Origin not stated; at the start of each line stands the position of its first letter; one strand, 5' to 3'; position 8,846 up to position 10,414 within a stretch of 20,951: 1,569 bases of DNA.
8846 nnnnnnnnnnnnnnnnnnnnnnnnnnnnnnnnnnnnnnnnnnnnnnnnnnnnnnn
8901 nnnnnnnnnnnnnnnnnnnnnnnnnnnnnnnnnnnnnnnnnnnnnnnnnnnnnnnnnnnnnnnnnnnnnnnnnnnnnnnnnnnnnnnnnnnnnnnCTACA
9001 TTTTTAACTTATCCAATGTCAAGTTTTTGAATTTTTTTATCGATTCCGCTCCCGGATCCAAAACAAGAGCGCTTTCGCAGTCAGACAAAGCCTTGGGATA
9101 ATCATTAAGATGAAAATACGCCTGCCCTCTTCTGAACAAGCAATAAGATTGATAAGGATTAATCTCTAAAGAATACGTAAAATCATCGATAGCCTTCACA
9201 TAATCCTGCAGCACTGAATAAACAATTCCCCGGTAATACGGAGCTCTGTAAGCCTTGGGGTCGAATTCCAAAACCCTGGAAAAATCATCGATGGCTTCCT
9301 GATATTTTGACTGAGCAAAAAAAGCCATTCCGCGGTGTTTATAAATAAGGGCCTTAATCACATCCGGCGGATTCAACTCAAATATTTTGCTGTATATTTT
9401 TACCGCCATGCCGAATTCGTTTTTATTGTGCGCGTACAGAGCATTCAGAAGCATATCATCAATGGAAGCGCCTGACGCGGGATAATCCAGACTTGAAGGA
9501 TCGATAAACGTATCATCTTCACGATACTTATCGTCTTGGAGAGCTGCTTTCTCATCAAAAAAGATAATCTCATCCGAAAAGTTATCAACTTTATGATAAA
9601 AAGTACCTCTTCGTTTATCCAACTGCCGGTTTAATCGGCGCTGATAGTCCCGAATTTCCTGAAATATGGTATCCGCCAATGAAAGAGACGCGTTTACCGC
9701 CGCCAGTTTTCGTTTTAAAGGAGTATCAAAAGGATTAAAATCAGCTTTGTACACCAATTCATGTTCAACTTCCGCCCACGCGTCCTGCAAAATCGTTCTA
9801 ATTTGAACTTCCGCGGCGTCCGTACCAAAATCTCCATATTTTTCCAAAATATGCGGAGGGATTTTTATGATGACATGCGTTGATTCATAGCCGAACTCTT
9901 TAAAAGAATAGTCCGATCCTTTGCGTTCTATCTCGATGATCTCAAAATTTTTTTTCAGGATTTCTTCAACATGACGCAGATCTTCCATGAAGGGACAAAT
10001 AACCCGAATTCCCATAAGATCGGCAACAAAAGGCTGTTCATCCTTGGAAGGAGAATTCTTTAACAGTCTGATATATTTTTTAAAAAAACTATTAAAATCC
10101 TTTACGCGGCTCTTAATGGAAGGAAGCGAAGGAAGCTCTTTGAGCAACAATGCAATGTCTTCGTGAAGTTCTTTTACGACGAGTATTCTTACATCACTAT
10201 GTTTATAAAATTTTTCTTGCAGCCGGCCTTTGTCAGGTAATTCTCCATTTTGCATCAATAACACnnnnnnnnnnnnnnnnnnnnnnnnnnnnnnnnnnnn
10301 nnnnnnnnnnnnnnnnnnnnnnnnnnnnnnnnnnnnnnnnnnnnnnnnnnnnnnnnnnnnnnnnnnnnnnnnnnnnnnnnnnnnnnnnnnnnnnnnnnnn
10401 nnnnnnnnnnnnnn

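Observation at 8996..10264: Small alarmone synthetase domain fused to a TPR array: possible CapRel-style fused toxin-sensor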

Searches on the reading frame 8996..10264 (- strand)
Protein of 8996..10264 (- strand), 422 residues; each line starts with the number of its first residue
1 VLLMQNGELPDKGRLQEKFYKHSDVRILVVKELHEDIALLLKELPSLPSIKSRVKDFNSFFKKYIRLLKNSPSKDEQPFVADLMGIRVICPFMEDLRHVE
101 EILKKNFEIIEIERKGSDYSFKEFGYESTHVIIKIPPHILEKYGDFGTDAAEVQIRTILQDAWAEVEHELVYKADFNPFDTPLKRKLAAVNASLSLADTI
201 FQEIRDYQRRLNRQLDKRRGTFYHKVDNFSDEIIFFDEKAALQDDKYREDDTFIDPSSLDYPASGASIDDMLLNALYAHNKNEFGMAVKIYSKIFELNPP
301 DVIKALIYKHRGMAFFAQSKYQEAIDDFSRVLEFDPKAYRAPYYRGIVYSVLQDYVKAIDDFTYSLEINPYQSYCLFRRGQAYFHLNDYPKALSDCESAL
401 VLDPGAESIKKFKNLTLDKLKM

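Call 4: search_protein_families(library=pfam, proteins=[window:8996-10264:-], max_evalue=0.01)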
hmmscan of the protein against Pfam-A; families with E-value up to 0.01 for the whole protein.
window:8996-10264:- (422 aa): 16 families
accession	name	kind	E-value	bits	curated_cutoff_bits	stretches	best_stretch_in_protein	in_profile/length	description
PF00515.34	TPR_1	-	3.2e-27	93.6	27.8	3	305-337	1-33/34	Tetratricopeptide repeat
PF07719.23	TPR_2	-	9.9e-22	75.7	27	3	374-405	2-33/34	Tetratricopeptide repeat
PF04607.23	RelA_SpoT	-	1.1e-20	74.4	27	1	52-175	1-111/113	Region found in RelA / SpoT proteins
PF13432.12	TPR_16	-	1e-10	42.2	32.7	1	312-372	4-64/65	Tetratricopeptide repeat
PF13414.12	TPR_11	-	3.6e-08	33.4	26.8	1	312-349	1-38/42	TPR repeat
PF13371.12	TPR_9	-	3.8e-08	33.7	35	2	348-410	4-66/73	Tetratricopeptide repeat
PF13181.12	TPR_8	-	2.2e-07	30.9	25.7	0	376-404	4-32/34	Tetratricopeptide repeat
PF25575.1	TPR_BSK1_C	-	3.5e-07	30.6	42.2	1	244-343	17-115/118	Serine/threonine-protein kinase BSK1-like, TPR repeats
PF13431.12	TPR_17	-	7.2e-07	29.4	24.4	1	363-393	3-33/34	Tetratricopeptide repeat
PF13424.12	TPR_12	-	3.3e-06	27.6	30.1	0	284-335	19-75/77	Tetratricopeptide repeat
PF13174.12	TPR_6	-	1.3e-05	25.9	26.3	0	374-399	1-26/33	Tetratricopeptide repeat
PF13428.12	TPR_14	-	6.8e-05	23.6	23.5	0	377-409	5-37/44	Tetratricopeptide repeat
PF14559.12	TPR_19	-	0.00017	22.2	25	0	353-393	5-45/68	Tetratricopeptide repeat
PF12895.13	ANAPC3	-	0.001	19.7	27.2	0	318-394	2-77/82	Anaphase-promoting complex, cyclosome, subunit 3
PF24575.1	TPR_Slam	-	0.0056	17.5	35.2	0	268-338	15-80/104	Surface lipoprotein assembly modifier, N-terminal TPR repeats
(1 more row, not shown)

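Call 5: search_protein_families(library=ncbifam, proteins=[window:8996-10264:-], max_evalue=0.01)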
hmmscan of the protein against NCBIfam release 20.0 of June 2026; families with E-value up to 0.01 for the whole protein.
window:8996-10264:- (422 aa): 14 families
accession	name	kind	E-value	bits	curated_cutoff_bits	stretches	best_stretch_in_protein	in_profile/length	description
NF053588.1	GTPPhKinYjbM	equivalog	7.4e-18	65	320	1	50-206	40-190/201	GTP diphosphokinase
NF040959.1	MamA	equivalog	5.9e-14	52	200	1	285-417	54-181/204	magnetosome protein MamA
TIGR00990.1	3a0801s09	subfamily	1.6e-10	40.3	757.25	1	277-405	303-431/615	mitochondrial import receptor subunit TOM70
TIGR02917.1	PEP_TPR_lipo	equivalog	4e-09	34.9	312.2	1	267-411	192-333/899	XrtA/PEP-CTERM system TPR-repeat protein PrsT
TIGR02552.1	LcrH_SycD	equivalog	1.2e-07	31.5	104.8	1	307-404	21-117/136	SycD/LcrH family type III secretion system chaperone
NF008391.2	PRK11189.1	equivalog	3.5e-07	30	250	1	326-398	86-158/297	lipoprotein NlpI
NF047507.1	TPR_BatC_Lepto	exception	3.7e-07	29.8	175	1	311-411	30-134/214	TPR repeat-containing protein BatC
TIGR02521.1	type_IV_pilW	equivalog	1.4e-06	28.1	154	1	308-372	34-98/234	type IV pilus biogenesis/stability protein PilW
NF002725.1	PRK02603.1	equivalog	6.9e-05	22.9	143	1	303-384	33-117/173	photosystem I assembly protein Ycf3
TIGR02795.1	tol_pal_ybgF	equivalog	0.0019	18.8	90.1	0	308-369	5-69/119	tol-pal system protein YbgF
NF053607.1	CHU_0125_OmpA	equivalog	0.0024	16.4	620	1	309-403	23-117/639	CHU_0125 family OmpA-like outer membrane integrity protein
NF047371.1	FlcA_CTERM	equivalog_domain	0.0047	15.4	300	0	347-398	447-498/646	periplasmic flagellar collar protein FlcA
NF011886.0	PRK15359.1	equivalog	0.0077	16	146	0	311-370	30-89/144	type III secretion system chaperone protein SscB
NF047558.1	TPR_END_plus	domain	0.0081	16.1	32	0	341-370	1-30/56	TPR end-of-group domain-containing protein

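Call 6: search_protein_families(library=padloc, proteins=[window:8996-10264:-], max_evalue=0.01)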
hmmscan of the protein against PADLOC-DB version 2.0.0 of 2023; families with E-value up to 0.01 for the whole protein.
window:8996-10264:- (422 aa): 1 family
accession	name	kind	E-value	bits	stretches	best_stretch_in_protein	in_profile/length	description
PDLC04999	PDC-S33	-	3.1e-11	41.3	1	30-164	48-175/349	-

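Call 8: find_homologous_proteins(query=window:8996-10264:-)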
Query window:8996-10264:- (422 aa): 4116 proteins with E <= 0.001 among 8000 candidates; the best 120 are listed.
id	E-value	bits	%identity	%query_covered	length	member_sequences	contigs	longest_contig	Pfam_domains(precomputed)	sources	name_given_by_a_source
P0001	7.9e-264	893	97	99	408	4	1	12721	PF13431.13,PF04607.24,PF13414.13,PF13371.13,PF00515.35,PF13432.13,PF13181.13,PF07719.24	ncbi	-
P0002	4.8e-213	726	77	99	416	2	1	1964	PF25575.1,PF04607.24,PF13371.13,PF00515.35,PF13424.13,PF13432.13,PF13181.13,PF07719.24,PF13174.13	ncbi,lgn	-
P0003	6.5e-208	709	77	99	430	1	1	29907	PF25575.1,PF04607.24,PF13371.13,PF00515.35,PF13432.13,PF07719.24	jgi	jgi:putative GTP pyrophosphokinase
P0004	1.3e-206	705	77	99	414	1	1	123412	PF25575.1,PF04607.24,PF13414.13,PF13371.13,PF00515.35,PF13432.13,PF13181.13,PF07719.24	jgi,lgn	jgi:putative GTP pyrophosphokinase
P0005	9.6e-204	695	75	99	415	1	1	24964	PF25575.1,PF04607.24,PF13414.13,PF13371.13,PF00515.35,PF13432.13,PF13181.13,PF07719.24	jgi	jgi:putative GTP pyrophosphokinase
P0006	1.6e-201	688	73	99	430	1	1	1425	PF14559.13,PF25575.1,PF13431.13,PF04607.24,PF13414.13,PF13371.13,PF00515.35,PF13424.13,PF13432.13,PF13181.13,PF07719.24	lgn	-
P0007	1.9e-201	688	72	100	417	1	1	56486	PF13431.13,PF04607.24,PF13414.13,PF14559.13,PF25575.1,PF13371.13,PF00515.35,PF13424.13,PF13432.13,PF13181.13,PF07719.24,PF13174.13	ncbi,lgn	-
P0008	8.4e-164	564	60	98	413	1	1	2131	PF14559.13,PF13431.13,PF04607.24,PF13414.13,PF13371.13,PF00515.35,PF13424.13,PF13432.13,PF13428.13,PF13181.13,PF07719.24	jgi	jgi:putative GTP pyrophosphokinase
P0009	9.8e-162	557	60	99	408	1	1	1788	PF14559.13,PF04607.24,PF13414.13,PF13371.13,PF00515.35,PF13424.13,PF13432.13,PF13428.13,PF13181.13,PF07719.24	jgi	jgi:putative GTP pyrophosphokinase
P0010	1.8e-161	556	59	99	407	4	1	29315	PF13431.13,PF04607.24,PF13414.13,PF13428.13,PF14559.13,PF13371.13,PF00515.35,PF12895.14,PF13424.13,PF13432.13,PF13181.13,PF07719.24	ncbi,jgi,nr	ncbi:MAG: tetratricopeptide repeat protein [Treponema sp.]|jgi:putative GTP pyrophosphokinase|nr:tet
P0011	2.0e-160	553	60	99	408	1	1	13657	PF04607.24,PF13371.13,PF00515.35,PF13424.13,PF13432.13,PF13428.13,PF13181.13,PF07719.24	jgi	jgi:putative GTP pyrophosphokinase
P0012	3.4e-160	552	59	99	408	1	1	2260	PF14559.13,PF13431.13,PF04607.24,PF13414.13,PF13371.13,PF00515.35,PF13424.13,PF13432.13,PF13428.13,PF13181.13,PF07719.24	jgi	jgi:putative GTP pyrophosphokinase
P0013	1.2e-159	550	59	99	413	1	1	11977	PF14559.13,PF25575.1,PF13431.13,PF04607.24,PF13414.13,PF13371.13,PF00515.35,PF13424.13,PF13432.13,PF13181.13,PF07719.24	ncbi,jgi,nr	ncbi:MAG: tetratricopeptide repeat protein [Treponema sp.]|jgi:putative GTP pyrophosphokinase|nr:tet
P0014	1.3e-158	547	59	99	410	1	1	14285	PF14559.13,PF13431.13,PF04607.24,PF13414.13,PF13371.13,PF00515.35,PF13424.13,PF13432.13,PF13428.13,PF13181.13,PF07719.24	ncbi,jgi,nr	ncbi:MAG: tetratricopeptide repeat protein [Spirochaetaceae bacterium]|jgi:putative GTP pyrophosphok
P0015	3.1e-158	545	60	98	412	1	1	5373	PF13431.13,PF04607.24,PF13414.13,PF13428.13,PF13374.13,PF14559.13,PF13371.13,PF00515.35,PF12895.14,PF13424.13,PF13432.13,PF13181.13,PF07719.24,PF13174.13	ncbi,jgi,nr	ncbi:MAG: tetratricopeptide repeat protein [Spirochaetaceae bacterium]|jgi:putative GTP pyrophosphok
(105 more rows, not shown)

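Call 15: find_related_loci(query=window:8996-10264:-, collection=genome_contigs, flank=6000)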
Query window:8996-10264:- (422 aa) in genome_contigs; peptide patterns used: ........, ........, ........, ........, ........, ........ (x = any residue, [..] = any of these).
599 stretches matched a pattern (row limit reached: there are more); 519 encode a relative of the query (tblastn E <= 1e-3); the best 80 are kept; 80 distinct loci.
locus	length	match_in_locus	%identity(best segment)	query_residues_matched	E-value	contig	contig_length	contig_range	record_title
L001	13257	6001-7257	72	1-422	0e+0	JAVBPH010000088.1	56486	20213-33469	MAG: Treponemataceae bacterium isolate EPI_MAG_00133 c_000001673109, whole genome shotgun sequence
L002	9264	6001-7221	56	9-422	1e-159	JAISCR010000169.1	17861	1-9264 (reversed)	MAG: Treponema sp. isolate Gx481_bin92 k119_3678318, whole genome shotgun sequence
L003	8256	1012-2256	56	1-422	5e-159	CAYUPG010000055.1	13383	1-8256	MAG TPA_asm: uncultured Treponema sp. isolate SRP278314_co2_255 genome assembly, contig: NODE_6214_length_13383_cov_4.68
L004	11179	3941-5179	55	3-422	8e-156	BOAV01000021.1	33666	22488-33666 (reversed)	Spirochaetia bacterium PG1894_110 DNA, sequence021, whole genome shotgun sequence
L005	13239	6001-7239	56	1-422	6e-156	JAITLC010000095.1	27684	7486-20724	MAG: Treponema sp. isolate Pcl387_bin87 k119_293059, whole genome shotgun sequence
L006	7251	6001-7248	55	1-422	1e-155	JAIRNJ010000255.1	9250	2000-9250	MAG: Treponema sp. isolate Cd354_bin24 k119_1841644, whole genome shotgun sequence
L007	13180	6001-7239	55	4-422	2e-155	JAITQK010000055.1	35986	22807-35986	MAG: Treponema sp. isolate Pq454_bin73 k119_3668710, whole genome shotgun sequence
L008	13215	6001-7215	57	4-422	1e-154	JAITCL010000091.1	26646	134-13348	MAG: Treponema sp. isolate Nl494_bin32 k119_1505001, whole genome shotgun sequence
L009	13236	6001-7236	56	4-422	5e-154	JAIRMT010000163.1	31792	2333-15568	MAG: Treponema sp. isolate Cd354_bin115 k119_683536, whole genome shotgun sequence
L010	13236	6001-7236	54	2-420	1e-153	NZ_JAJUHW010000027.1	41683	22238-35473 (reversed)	MAG: Gracilinema caldarium isolate bin74 k141_53291_length_41683_cov_21.0760, whole genome shotgun sequence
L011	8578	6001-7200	56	8-422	7e-153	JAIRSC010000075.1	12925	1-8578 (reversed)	MAG: Treponema sp. isolate Ct408_bin151 k119_2226468, whole genome shotgun sequence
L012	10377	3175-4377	55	9-422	7e-153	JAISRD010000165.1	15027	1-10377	MAG: Treponema sp. isolate Kf353_bin43 k119_5124774, whole genome shotgun sequence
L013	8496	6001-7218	54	10-422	2e-152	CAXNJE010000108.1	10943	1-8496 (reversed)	MAG: Breznakiellaceae bacterium isolate MiH-14oct19-200 genome assembly, contig: MiH-14oct19-C12748, whole genome shotgu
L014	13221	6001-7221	54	4-422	2e-151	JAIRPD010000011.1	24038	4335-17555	MAG: Treponema sp. isolate Cf509_bin23 k119_862100, whole genome shotgun sequence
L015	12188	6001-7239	54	4-422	1e-153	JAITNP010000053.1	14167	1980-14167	MAG: Treponema sp. isolate Po218_bin21 k119_3501503, whole genome shotgun sequence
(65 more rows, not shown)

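Call 18: search_solved_structures(query=window:8996-10264:-, max_evalue=1, show_alignments=2)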
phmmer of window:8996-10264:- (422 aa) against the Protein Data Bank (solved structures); distinct sequences matched with E-value up to 1: 201 (the best 60 are shown).
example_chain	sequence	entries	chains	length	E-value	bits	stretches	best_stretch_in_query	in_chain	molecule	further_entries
9qhb_A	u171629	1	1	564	5.6e-61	210.1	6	291-406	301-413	Engineered tetratricopeptide repeat protein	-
9qhc_A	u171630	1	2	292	9.2e-42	146.9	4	309-410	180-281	Engineered tetratricopeptide repeat protein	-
8bu0_A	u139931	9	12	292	6.3e-40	140.8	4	310-409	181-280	Consensus tetratricopeptide repeat protein | Crystal structure of an 8-repeat consensus TPR superhelix with Zinc. | Monomer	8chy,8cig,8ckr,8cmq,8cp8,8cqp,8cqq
6fo1_G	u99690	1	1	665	1.2e-21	80.6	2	240-405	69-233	RNA polymerase II-associated protein 3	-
6fgk_A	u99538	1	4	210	5.7e-18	68.5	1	48-175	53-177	GTP pyrophosphokinase YwaC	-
3kd7_A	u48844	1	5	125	6.8e-18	68.2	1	305-410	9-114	CTPR390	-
6ewz_A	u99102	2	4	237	4.4e-17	65.6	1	48-175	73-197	GTP pyrophosphokinase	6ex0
6fgj_A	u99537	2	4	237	4.5e-17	65.5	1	48-175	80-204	GTP pyrophosphokinase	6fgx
8ch0_A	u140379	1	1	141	2.3e-14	56.6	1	309-406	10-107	Consensus tetratricopeptide repeat protein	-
7obi_A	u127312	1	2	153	2.3e-14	56.6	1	280-414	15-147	CTPR-rv4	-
2fo7_A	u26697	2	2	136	2.6e-14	56.5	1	310-406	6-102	SYNTHETIC CONSENSUS TPR PROTEIN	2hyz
3l9d_A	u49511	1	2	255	1.4e-13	54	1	49-214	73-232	Putative GTP pyrophosphokinase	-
5f2v_V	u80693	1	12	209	1.5e-13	53.9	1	50-209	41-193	GTP pyrophosphokinase YjbM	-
5ded_D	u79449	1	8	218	1.7e-13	53.7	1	50-209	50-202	GTP pyrophosphokinase YjbM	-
5dec_A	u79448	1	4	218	1.7e-13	53.7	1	50-209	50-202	GTP pyrophosphokinase YjbM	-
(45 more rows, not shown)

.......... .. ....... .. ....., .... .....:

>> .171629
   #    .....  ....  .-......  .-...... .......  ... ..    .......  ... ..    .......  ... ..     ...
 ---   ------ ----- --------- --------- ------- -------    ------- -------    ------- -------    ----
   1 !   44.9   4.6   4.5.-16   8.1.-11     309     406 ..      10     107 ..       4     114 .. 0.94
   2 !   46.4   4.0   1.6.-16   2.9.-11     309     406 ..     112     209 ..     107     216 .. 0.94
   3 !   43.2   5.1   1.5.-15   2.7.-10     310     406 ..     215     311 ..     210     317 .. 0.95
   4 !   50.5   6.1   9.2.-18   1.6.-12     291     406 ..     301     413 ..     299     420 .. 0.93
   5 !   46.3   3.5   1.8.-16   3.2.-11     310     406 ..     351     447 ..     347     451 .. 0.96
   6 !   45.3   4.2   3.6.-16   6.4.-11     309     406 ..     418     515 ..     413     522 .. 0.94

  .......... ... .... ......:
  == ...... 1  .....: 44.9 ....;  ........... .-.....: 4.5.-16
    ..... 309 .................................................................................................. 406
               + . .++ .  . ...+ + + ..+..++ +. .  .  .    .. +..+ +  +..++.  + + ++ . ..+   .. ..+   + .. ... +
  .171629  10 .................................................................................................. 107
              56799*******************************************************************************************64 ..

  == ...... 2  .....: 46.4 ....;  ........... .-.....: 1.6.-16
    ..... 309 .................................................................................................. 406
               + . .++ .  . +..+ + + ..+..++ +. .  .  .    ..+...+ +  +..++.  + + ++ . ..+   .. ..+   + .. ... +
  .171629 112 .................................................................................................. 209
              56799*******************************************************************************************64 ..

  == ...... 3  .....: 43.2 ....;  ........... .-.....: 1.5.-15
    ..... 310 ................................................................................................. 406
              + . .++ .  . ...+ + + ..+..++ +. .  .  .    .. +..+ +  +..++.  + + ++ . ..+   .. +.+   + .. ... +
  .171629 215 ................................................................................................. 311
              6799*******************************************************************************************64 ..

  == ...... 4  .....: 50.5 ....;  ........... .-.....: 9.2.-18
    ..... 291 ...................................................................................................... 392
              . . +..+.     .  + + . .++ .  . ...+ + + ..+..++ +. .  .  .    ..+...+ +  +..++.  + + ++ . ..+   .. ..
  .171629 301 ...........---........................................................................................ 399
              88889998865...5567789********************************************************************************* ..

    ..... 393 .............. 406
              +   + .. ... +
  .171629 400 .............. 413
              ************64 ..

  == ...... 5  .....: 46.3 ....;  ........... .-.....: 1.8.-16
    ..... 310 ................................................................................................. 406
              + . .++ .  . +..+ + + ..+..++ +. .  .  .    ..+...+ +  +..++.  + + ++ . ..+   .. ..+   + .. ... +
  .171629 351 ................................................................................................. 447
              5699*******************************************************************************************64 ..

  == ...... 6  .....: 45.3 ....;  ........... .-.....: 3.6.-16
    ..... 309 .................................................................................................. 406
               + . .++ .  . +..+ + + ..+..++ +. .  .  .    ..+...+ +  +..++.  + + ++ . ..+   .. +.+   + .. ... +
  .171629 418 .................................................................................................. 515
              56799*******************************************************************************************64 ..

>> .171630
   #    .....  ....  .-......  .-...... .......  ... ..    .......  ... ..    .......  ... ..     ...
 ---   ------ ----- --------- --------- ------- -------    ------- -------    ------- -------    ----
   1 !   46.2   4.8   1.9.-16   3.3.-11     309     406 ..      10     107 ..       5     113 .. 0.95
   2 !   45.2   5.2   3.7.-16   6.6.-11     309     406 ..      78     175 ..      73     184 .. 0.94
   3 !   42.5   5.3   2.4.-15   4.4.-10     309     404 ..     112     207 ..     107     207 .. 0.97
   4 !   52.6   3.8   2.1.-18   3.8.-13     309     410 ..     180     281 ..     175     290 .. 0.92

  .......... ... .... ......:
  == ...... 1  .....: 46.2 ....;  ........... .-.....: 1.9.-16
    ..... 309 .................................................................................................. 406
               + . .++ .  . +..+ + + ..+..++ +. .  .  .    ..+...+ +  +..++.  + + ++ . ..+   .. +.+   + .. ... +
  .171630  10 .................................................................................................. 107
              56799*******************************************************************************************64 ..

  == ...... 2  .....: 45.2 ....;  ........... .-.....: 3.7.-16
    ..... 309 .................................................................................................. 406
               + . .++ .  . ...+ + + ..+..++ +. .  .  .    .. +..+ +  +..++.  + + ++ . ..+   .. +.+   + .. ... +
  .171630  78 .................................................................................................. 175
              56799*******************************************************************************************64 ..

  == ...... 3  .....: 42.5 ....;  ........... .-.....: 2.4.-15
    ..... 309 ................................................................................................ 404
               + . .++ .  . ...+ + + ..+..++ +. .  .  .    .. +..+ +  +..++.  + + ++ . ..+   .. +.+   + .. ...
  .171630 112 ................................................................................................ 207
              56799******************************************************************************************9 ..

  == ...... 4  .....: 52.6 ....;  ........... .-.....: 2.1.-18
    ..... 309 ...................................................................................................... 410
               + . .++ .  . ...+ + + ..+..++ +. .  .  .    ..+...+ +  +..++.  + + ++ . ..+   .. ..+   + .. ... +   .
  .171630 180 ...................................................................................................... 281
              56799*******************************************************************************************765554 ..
